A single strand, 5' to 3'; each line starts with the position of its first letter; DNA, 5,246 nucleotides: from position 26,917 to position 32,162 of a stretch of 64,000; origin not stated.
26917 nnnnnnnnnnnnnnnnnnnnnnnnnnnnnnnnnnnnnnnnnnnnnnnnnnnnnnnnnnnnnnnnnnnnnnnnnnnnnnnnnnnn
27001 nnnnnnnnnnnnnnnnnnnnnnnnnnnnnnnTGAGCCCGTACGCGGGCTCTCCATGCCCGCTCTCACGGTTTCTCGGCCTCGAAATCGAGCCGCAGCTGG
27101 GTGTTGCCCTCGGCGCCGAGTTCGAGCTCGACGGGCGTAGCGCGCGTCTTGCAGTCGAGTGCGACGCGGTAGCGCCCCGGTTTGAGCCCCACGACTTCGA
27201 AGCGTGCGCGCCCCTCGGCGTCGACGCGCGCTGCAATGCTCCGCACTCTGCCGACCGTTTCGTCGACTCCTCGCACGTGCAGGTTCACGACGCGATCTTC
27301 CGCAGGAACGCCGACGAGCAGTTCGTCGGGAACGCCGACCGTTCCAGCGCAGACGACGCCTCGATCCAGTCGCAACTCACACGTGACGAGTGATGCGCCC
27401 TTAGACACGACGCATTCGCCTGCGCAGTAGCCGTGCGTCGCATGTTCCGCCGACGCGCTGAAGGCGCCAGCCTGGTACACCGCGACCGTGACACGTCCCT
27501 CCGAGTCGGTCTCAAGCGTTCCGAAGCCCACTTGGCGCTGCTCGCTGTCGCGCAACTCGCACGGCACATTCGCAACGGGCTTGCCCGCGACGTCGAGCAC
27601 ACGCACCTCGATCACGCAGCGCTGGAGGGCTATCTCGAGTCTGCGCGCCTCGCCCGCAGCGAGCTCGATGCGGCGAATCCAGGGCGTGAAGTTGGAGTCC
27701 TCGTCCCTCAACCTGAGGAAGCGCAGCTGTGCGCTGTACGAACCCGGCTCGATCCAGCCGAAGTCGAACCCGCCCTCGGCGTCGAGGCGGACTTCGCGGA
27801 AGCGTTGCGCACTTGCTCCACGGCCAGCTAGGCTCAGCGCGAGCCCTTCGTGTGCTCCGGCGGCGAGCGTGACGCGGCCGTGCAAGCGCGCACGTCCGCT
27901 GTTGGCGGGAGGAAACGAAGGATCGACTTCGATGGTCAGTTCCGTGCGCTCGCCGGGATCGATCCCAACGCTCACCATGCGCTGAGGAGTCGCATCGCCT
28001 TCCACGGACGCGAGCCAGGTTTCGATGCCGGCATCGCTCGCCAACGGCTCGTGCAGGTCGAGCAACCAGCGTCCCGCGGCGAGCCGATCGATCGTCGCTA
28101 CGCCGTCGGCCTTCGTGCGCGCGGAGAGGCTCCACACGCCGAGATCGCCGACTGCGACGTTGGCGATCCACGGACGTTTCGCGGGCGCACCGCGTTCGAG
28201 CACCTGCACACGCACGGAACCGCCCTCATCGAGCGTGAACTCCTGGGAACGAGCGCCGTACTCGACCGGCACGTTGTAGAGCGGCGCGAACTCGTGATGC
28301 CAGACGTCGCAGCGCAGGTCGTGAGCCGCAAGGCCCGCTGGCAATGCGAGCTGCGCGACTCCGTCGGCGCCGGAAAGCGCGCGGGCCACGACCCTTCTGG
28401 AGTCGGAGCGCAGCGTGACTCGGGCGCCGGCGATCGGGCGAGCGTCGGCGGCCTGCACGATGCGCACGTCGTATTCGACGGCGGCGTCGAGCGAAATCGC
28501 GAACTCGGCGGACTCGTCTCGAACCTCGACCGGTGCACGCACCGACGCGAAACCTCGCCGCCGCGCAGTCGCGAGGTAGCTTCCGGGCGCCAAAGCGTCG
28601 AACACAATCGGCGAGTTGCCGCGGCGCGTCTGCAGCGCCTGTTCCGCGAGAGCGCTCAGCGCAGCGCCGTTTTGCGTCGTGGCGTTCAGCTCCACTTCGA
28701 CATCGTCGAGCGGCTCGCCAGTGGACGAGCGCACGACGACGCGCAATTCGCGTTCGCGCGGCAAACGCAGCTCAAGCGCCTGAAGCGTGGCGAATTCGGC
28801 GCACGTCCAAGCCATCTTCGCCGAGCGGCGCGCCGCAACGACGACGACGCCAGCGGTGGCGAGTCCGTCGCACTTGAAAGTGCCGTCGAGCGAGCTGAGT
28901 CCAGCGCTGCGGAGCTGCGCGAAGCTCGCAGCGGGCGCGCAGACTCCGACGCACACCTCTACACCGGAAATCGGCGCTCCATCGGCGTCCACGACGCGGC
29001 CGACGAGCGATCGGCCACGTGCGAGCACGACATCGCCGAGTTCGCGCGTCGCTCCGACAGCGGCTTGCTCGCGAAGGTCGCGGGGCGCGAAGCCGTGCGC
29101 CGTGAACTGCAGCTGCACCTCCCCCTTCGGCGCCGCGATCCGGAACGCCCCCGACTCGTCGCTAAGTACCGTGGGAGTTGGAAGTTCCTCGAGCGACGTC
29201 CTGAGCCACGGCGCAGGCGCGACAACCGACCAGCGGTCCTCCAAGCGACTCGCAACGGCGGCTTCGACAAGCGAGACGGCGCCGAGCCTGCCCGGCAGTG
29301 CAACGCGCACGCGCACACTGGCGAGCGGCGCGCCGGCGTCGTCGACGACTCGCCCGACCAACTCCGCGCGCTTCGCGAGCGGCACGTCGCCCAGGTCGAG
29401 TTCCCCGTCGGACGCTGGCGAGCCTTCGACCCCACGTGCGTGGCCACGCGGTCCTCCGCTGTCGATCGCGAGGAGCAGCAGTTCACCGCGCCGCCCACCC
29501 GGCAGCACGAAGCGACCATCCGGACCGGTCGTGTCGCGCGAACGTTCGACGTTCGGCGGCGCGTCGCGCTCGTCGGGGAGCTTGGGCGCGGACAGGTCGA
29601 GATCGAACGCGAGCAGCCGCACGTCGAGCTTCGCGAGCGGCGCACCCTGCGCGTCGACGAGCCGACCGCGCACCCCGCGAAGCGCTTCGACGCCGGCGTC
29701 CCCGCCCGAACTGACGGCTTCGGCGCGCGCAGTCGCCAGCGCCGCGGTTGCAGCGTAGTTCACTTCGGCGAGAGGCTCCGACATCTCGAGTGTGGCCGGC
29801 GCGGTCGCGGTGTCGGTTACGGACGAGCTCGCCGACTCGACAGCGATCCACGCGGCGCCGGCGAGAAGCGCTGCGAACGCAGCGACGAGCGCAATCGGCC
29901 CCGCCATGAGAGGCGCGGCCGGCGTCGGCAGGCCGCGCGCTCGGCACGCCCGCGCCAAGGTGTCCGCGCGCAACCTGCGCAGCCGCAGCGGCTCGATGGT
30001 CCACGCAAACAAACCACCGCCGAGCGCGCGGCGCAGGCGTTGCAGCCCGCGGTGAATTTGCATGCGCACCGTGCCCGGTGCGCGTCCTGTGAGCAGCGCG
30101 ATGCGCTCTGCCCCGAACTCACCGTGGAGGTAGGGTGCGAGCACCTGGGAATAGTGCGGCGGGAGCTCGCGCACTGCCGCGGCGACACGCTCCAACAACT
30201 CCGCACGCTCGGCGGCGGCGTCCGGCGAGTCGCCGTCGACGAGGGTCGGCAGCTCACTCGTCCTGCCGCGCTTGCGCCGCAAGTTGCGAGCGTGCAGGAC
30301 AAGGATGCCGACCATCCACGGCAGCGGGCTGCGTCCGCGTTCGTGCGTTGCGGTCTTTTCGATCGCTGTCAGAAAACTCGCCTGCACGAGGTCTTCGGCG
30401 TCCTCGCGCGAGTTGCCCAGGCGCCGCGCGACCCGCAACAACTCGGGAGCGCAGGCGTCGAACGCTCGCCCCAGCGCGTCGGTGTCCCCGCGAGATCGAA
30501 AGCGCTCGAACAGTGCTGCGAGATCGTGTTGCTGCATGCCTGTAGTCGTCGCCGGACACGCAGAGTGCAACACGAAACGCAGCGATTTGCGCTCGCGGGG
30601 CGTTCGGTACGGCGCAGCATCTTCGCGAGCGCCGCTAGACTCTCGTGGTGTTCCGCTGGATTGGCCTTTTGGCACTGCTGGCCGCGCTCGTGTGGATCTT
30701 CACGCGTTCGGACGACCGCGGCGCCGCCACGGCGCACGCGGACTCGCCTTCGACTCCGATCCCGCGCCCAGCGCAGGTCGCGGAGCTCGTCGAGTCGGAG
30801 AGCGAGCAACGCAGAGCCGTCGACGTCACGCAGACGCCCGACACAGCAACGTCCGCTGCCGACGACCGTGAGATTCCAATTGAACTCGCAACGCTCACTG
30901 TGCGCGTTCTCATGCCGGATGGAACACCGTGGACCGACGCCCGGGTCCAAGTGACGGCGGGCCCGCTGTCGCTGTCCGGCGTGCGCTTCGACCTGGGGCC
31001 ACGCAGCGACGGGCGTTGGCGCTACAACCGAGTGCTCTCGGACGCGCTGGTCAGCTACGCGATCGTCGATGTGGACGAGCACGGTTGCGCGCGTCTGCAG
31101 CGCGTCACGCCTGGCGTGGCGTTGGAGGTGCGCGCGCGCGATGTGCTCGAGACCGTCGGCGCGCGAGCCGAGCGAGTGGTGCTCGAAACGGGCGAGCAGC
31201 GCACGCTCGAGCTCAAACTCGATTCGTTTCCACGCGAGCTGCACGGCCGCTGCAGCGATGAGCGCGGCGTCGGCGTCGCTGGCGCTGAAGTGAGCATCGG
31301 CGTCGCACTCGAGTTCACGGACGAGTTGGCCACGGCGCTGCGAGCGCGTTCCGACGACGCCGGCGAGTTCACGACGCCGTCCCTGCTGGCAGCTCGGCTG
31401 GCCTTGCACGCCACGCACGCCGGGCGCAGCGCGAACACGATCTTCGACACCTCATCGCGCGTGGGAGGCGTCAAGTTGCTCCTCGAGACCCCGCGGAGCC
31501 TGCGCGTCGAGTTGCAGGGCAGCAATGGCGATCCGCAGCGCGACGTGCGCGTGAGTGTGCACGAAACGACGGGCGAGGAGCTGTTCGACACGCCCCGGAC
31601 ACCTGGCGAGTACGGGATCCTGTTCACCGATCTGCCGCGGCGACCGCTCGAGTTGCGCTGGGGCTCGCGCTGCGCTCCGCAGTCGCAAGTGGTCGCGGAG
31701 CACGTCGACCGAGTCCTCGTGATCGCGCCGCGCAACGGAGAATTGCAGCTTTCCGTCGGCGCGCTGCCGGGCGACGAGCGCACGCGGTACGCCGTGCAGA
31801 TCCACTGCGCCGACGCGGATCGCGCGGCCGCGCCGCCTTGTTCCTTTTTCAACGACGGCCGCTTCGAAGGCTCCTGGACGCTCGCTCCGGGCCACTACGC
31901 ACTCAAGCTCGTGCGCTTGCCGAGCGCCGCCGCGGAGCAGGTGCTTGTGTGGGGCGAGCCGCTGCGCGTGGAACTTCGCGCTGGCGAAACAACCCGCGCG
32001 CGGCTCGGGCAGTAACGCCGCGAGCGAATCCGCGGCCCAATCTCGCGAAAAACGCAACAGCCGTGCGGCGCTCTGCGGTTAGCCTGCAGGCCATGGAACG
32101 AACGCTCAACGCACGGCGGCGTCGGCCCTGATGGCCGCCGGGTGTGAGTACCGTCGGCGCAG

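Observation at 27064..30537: ECF sigma factor fused in one polypeptide to a TM helix and a ~900-aa repetitive ectodomain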

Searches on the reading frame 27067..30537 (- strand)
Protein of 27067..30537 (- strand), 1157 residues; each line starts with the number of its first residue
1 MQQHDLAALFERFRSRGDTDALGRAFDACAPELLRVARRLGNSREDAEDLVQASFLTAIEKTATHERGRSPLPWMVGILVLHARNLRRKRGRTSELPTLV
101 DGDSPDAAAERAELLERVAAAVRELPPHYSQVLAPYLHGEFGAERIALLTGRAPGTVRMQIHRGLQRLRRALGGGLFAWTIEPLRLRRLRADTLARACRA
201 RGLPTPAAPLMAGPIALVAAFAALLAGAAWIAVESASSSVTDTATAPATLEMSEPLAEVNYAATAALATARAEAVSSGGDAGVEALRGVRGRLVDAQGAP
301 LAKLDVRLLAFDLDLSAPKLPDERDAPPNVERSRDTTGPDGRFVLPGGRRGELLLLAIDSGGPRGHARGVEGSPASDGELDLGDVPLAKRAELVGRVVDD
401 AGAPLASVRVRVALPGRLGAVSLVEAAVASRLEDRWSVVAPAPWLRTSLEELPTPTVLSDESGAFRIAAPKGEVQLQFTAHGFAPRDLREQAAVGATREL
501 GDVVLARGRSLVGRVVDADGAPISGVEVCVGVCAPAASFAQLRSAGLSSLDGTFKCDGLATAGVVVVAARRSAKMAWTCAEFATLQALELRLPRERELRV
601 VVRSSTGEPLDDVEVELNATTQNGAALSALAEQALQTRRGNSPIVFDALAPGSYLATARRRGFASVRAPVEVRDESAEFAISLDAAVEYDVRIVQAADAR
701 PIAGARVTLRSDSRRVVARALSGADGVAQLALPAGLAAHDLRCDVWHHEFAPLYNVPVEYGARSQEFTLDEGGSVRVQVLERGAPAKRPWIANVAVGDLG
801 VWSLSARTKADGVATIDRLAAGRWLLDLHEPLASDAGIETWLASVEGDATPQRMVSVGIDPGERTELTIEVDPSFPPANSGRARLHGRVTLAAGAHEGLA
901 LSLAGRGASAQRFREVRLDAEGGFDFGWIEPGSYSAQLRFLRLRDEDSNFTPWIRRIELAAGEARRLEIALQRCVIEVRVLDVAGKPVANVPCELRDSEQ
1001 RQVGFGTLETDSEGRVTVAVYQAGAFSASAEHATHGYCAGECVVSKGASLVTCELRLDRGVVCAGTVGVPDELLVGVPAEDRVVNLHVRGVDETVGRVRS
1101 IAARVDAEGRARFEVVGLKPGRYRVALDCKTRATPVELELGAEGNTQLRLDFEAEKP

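Call 4: search_protein_families(library=pfam, proteins=[window:27067-30537:-], max_evalue=1)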
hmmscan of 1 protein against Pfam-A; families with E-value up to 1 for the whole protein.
window:27067-30537:- (1157 aa): 17 families
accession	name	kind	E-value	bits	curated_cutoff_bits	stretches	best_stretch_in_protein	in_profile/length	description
PF13620.12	CarboxypepD_reg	-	2.1e-37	127.8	32.3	6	456-505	31-81/82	Carboxypeptidase regulatory-like domain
PF02369.22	Big_1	-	1.9e-13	50.8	34.9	1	975-1022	20-68/93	Bacterial Ig-like domain (group 1)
PF10670.15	DUF4198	-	1.4e-12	48.6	34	2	762-828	136-205/209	Domain of unknown function (DUF4198)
PF04542.20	Sigma70_r2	-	4e-11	43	24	1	26-93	2-71/71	Sigma-70 region 2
PF11974.14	bMG3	-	1.3e-07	31.9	34.9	1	690-733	16-59/103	Bacterial alpha-2-macroglobulin MG3 domain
PF17802.7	SpaA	-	9.6e-07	29.3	23.1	0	984-1037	11-65/91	Prealbumin-like fold domain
PF00775.27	Dioxygenase_C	-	1.4e-05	25.1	27.3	0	973-1000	29-56/182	Dioxygenase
PF08281.18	Sigma70_r4_2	-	1.4e-05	25.1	25.7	1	116-168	2-54/54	Sigma-70, region 4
PF25020.1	TTR_TEN1-4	-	3.5e-05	24.1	27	0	394-419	10-35/86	Teneurin TTR-like domain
PF17789.7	MG4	-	0.00019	22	24.7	0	976-1020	18-60/95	Macroglobulin domain MG4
PF15976.11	CooC_C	-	0.00032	21.1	29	0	511-530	19-38/93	CS1-pili formation C-terminal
PF13715.12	CarbopepD_reg_2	-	0.0013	19.2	32.2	1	457-486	28-58/88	CarboxypepD_reg-like domain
PF17210.9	SdrD_B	-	0.006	17.2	29.7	0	694-727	16-49/112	SdrD B-like domain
PF24025.1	Ig_DR_A0283-like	-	0.038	14.7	27.1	0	597-630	8-41/102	DR_A0283-like, Ig-like domain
PF22072.2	FAP42_B3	-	0.065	13.7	27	0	1095-1136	76-117/156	FAP42 domain B3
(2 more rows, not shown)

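Call 5: search_protein_families(library=ncbifam, proteins=[window:27067-30537:-], max_evalue=1)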
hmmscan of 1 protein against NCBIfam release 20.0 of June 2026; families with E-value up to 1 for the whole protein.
window:27067-30537:- (1157 aa): 61 families (the best 25 are shown)
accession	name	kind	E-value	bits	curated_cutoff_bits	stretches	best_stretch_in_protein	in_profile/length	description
TIGR02983.1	SigE-fam_strep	subfamily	1.7e-16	60.5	141.55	1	26-173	12-159/162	SigE family RNA polymerase sigma factor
TIGR02937.1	sigma70-ECF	superfamily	7.3e-15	55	42.9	1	21-172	2-165/165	sigma-70 family RNA polymerase sigma factor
TIGR02989.1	Sig-70_gvs1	subfamily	7.5e-15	55.2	124.55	1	23-170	4-156/158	RNA polymerase sigma-70 factor, Rhodopirellula/Verrucomicrobium family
NF009172.0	PRK12519.1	subfamily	3.1e-11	43.2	222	1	3-173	13-190/194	RNA polymerase sigma factor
TIGR02984.1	Sig-70_plancto1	subfamily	1.8e-10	40.7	183.75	1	101-172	117-188/189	RNA polymerase sigma-70 factor, Planctomycetaceae-specific subfamily 1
NF007227.0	PRK09645.1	subfamily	2.3e-10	40.7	202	1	19-173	12-171/177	sigma-70 family RNA polymerase sigma factor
NF058625.1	sigma_PG0214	equivalog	5e-10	39.3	130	1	29-171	13-160/170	GFO_1088 family ECF-type sigma factor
TIGR02985.1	Sig70_bacteroi1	subfamily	6.1e-10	39.6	126.4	1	24-172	5-162/162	RNA polymerase sigma-70 factor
NF007225.0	PRK09643.1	equivalog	7.7e-10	38.8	190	1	15-173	22-183/204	RNA polymerase sigma factor SigM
NF007230.0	PRK09648.1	subfamily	9.4e-09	35.3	209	1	6-171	13-188/195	RNA polymerase sigma factor ShbA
NF009166.1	PRK12513.1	equivalog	1e-08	35.1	206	1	6-172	9-186/193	RNA polymerase sigma factor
NF009195.0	PRK12543.1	subfamily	1.1e-08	34.8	197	1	2-171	3-177/192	RNA polymerase sigma factor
NF008888.0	PRK11922.1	equivalog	1.5e-08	34.6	204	1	14-174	24-198/231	RNA polymerase sigma factor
NF004113.0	PRK05602.1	equivalog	1.7e-08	34.3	208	1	16-172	41-201/211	RNA polymerase sigma factor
NF007229.0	PRK09647.1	equivalog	1e-07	31.5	265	1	31-172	55-202/220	RNA polymerase sigma factor SigE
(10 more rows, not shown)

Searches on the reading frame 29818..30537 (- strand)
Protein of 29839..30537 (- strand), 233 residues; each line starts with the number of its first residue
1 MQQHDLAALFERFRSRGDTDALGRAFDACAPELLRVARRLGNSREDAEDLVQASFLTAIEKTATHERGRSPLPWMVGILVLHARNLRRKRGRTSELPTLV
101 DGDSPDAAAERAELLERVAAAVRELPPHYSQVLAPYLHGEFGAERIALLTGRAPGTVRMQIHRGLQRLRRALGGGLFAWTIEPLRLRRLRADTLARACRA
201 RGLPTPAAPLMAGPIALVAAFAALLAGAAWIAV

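Call 50: search_solved_structures(query=window:29839-30537:-, max_evalue=0.01)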
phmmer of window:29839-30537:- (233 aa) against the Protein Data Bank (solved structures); distinct sequences matched with E-value up to 0.01: 13.
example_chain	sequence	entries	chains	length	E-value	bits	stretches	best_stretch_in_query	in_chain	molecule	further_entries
9m9d_F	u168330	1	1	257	2.3e-08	37.2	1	30-172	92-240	ECF RNA polymerase sigma factor SigE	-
9m9e_F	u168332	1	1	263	2.4e-08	37.1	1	30-172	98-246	ECF RNA polymerase sigma factor SigE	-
9m98_F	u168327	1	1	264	2.4e-08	37.1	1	30-172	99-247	ECF RNA polymerase sigma factor SigE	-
5wuq_A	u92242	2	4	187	5.7e-07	32.7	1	15-172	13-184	ECF RNA polymerase sigma factor SigW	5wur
6jcy_F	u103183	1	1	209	2.5e-05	27.3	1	32-172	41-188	ECF RNA polymerase sigma factor SigH,ECF RNA polymerase sigma factor SigE,ECF RNA polymera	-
2q1z_A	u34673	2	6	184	3.9e-05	26.7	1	4-171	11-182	RpoE, ECF SigE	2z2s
6dv9_F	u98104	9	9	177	0.0002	24.4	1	22-172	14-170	ECF RNA polymerase sigma factor SigL | RNA polymerase sigma factor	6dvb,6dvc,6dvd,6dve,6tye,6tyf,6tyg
5uxx_A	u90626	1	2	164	0.00034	23.6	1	31-171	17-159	RNA polymerase sigma factor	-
6dxo_A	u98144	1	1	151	0.00097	22.1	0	15-88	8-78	RNA polymerase ECF-subfamily sigma factor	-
5zx2_F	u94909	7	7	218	0.0017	21.3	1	32-172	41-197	ECF RNA polymerase sigma factor SigH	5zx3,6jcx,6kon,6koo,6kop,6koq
8z6g_B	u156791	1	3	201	0.0025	20.8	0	9-172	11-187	RNA polymerase sigma factor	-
6in7_B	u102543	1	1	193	0.0026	20.7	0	9-172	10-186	RNA polymerase sigma-H factor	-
9isn_F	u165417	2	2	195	0.009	18.9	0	35-170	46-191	ECF sigma factor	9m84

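Call 66: search_protein_representatives(protein=window:29908-30537:-)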
Query: 210 residues. Proteins with E-value up to 0.001 (for the whole library): 17289; up to 1e-10: 2240; up to 1e-30: 117. The best 150 are listed.
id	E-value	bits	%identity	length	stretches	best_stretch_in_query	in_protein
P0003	9.0e-80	283.6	68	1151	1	3-208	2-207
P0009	5.8e-58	212.4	61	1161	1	1-202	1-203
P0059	4.0e-53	196.6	58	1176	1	1-201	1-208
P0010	1.2e-52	195.0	56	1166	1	1-208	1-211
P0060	1.6e-50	188.2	54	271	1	4-203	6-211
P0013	7.6e-48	179.4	53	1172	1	1-202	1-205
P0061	1.5e-40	155.6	52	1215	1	3-176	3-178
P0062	3.2e-39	151.2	51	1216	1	3-181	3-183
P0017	1.1e-38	149.5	51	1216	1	3-178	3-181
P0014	3.6e-38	147.8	47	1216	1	3-197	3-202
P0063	4.4e-38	147.5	45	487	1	2-199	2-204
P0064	7.6e-38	146.7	48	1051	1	3-210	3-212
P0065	1.2e-37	146.1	51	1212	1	5-180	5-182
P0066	5.7e-37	143.9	50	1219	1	4-178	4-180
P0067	8.4e-37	143.3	48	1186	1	5-203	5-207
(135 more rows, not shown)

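Call 81: predict_structure(alignment_id=A2)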
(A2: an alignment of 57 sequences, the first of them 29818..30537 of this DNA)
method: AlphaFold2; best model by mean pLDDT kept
length: 240 residues; sequences in the alignment: 57
mean_pLDDT: 88.4   pTM: 0.61
mean pLDDT of the five models: 88.4, 85.8, 85.7, 85.5, 84.6
residues with pLDDT >= 90: 165; 70-90: 46; 50-70: 25; < 50: 4
segments of 3 or more residues with pLDDT < 50: none
pLDDT, mean of each block of 10 residues (from residue 1): 84 95 94 95 93 96 94 97 95 69 80 92 97 95 95 98 94 61 77 91 78 74 95 81
secondary structure, 60 per line:
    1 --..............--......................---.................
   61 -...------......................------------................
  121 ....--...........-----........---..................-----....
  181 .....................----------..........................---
elements in order: H3-16 H19-40 H44-60 H71-92 H105-124 H127-137 H143-150 H154-171 H177-201 H212-237

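Call 83: fold_search(model_id=the predicted structure, library=pdb)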
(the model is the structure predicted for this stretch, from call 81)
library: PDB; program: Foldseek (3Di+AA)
matches with E <= 10: 289; with E <= 0.001: 17
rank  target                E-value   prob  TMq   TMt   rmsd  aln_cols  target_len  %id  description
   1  9m9e_F                4.5e-06  1.00  0.29  0.38  17.5       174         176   29  Structural Basis of Pausing During Transcription Initiation in Mycobacterium tuberculosis (released 2026-01-14)
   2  5zx2_F                2.7e-05  1.00  0.29  0.39  22.0       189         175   25  Mycobacterium tuberculosis RNA polymerase transcription initiation complex with ECF sigma factor sigma H and 7nt RNA (released 2019-03-20)
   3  6koo_F                4.2e-05  1.00  0.30  0.39  22.6       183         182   24  Mycobacterium tuberculosis initial transcription complex comprising sigma H and 5'-OH RNA of 7 nt (released 2020-03-11)
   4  6jcy_F                7.7e-05  1.00  0.28  0.41  22.8       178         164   24  Mycobacterium tuberculosis RNA polymerase transcription initiation open complex with a chimeric ECF sigma factor sigH/ (released 2019-05-29)
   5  5wuq_B                9.5e-05  1.00  0.34  0.52  12.4       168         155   22  Crystal structure of SigW in complex with its anti-sigma RsiW, a zinc binding form (released 2017-03-29)
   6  6kop_F                9.5e-05  1.00  0.29  0.43  23.2       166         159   23  Mycobacterium tuberculosis initial transcription complex comprising sigma H and 5'-OH RNA of 9 nt (released 2020-03-11)
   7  5wur_A                1.2e-04  1.00  0.34  0.52  12.5       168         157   22  Crystal structure of SigW in complex with its anti-sigma RsiW, an oxdized form (released 2017-03-29)
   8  6jcx_F                1.4e-04  1.00  0.30  0.38  23.3       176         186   25  Mycobacterium tuberculosis transcription initiation complex with ECF sigma factor sigma H and 6nt RNA (released 2019-05-29)
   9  6kon_F                1.4e-04  1.00  0.27  0.35  22.8       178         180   24  Mycobacterium tuberculosis initial transcription complex comprising sigma H and 5'-OH RNA of 5 nt (released 2020-03-11)
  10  5uxx_A                1.5e-04  1.00  0.28  0.42  13.2       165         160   22  Co-crystal structure of the sigma factor RpoE in complex with the anti-sigma factor NepR from Bartonella quintana (released 2018-02-28)
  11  5wuq_A                2.0e-04  1.00  0.34  0.51  12.5       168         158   22  Crystal structure of SigW in complex with its anti-sigma RsiW, a zinc binding form (released 2017-03-29)
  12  5uxx_C                2.2e-04  1.00  0.30  0.43  13.2       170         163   22  Co-crystal structure of the sigma factor RpoE in complex with the anti-sigma factor NepR from Bartonella quintana (released 2018-02-28)
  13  9m98_F                2.8e-04  1.00  0.29  0.42  23.0       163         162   29  Structural Basis of Pausing During Transcription Initiation in Mycobacterium tuberculosis (released 2026-01-14)
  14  5zx3_F                5.6e-04  1.00  0.24  0.32  21.4       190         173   25  Mycobacterium tuberculosis RNA polymerase holoenzyme with ECF sigma factor sigma H (released 2019-03-20)
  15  9m9d_F                6.5e-04  1.00  0.29  0.43  23.0       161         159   29  Structural Basis of Pausing During Transcription Initiation in Mycobacterium tuberculosis (released 2026-01-14)
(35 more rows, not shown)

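Call 88: search_protein_families(library=pfam, alignment_id=A3, max_evalue=0.001)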
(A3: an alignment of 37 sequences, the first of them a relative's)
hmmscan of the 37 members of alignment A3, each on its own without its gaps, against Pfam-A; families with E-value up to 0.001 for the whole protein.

A. member 1, P0059 (1176 aa): 11 families
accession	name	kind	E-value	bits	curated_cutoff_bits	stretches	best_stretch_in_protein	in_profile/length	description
PF13620.12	CarboxypepD_reg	-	1.4e-35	121.9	32.3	2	715-782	2-64/82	Carboxypeptidase regulatory-like domain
PF04542.20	Sigma70_r2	-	5.2e-10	39.4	24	1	27-92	3-70/71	Sigma-70 region 2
PF24107.1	DUF7382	-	2.6e-08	34.1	27.4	0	997-1041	20-64/65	Domain of unknown function (DUF7382)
PF11974.14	bMG3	-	1.4e-07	31.8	34.9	0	715-762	15-61/103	Bacterial alpha-2-macroglobulin MG3 domain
PF10670.15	DUF4198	-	6e-07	30.2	34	0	908-962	148-207/209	Domain of unknown function (DUF4198)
PF17802.7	SpaA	-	1.3e-06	28.9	23.1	0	716-762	4-51/91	Prealbumin-like fold domain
PF02369.22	Big_1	-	2.8e-06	27.8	34.9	0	714-758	20-65/93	Bacterial Ig-like domain (group 1)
PF08281.18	Sigma70_r4_2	-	8.8e-06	25.7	25.7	1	123-174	3-54/54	Sigma-70, region 4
PF04545.22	Sigma70_r4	-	0.0002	21.2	24.1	1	128-175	2-49/50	Sigma-70, region 4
PF22029.2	PhyR_sigma2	-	0.00027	21.4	27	1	31-75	6-50/55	Sigma2 domain of PhyR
PF20598.4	DUF6795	-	0.00072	20.3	27.4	0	910-948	2-43/103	Domain of unknown function (DUF6795)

B. families by the number of members that match (of 37 scanned): 24 families
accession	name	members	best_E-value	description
PF04542.20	Sigma70_r2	37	5.8e-14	Sigma-70 region 2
PF08281.18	Sigma70_r4_2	36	8.5e-14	Sigma-70, region 4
PF13620.12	CarboxypepD_reg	35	3.7e-51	Carboxypeptidase regulatory-like domain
PF13715.12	CarbopepD_reg_2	20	6.9e-15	CarboxypepD_reg-like domain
PF04545.22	Sigma70_r4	20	1e-08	Sigma-70, region 4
PF10670.15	DUF4198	14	1.3e-11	Domain of unknown function (DUF4198)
PF02369.22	Big_1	14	5.1e-11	Bacterial Ig-like domain (group 1)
PF00775.27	Dioxygenase_C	11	2.7e-08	Dioxygenase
PF17210.9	SdrD_B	9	1e-09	SdrD B-like domain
PF17802.7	SpaA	8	2.3e-07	Prealbumin-like fold domain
PF24107.1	DUF7382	6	3e-12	Domain of unknown function (DUF7382)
PF11974.14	bMG3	6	7.8e-09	Bacterial alpha-2-macroglobulin MG3 domain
PF15976.11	CooC_C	6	6.2e-06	CS1-pili formation C-terminal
PF25020.1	TTR_TEN1-4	5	3.7e-07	Teneurin TTR-like domain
PF20598.4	DUF6795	5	5.5e-07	Domain of unknown function (DUF6795)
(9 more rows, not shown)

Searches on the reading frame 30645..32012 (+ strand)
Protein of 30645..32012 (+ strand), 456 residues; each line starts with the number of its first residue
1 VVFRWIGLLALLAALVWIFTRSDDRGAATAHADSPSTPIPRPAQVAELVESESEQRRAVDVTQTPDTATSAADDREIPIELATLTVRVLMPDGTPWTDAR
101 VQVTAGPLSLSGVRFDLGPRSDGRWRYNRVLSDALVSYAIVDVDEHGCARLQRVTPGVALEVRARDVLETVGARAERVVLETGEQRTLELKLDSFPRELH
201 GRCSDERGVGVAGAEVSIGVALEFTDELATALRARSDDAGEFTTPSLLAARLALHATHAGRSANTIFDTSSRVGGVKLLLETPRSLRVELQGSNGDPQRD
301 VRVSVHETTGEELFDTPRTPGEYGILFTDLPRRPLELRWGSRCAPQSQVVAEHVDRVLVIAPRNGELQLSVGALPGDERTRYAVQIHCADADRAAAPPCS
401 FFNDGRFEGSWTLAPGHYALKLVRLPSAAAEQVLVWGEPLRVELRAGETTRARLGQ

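Call 20: search_protein_families(library=pfam, proteins=[window:30645-32012:+], max_evalue=0.01)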
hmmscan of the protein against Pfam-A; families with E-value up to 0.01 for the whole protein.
window:30645-32012:+ (456 aa): 1 family
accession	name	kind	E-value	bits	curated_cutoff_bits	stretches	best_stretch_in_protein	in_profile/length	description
PF13620.12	CarboxypepD_reg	-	8.3e-07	29.7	32.3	1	199-266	2-64/82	Carboxypeptidase regulatory-like domain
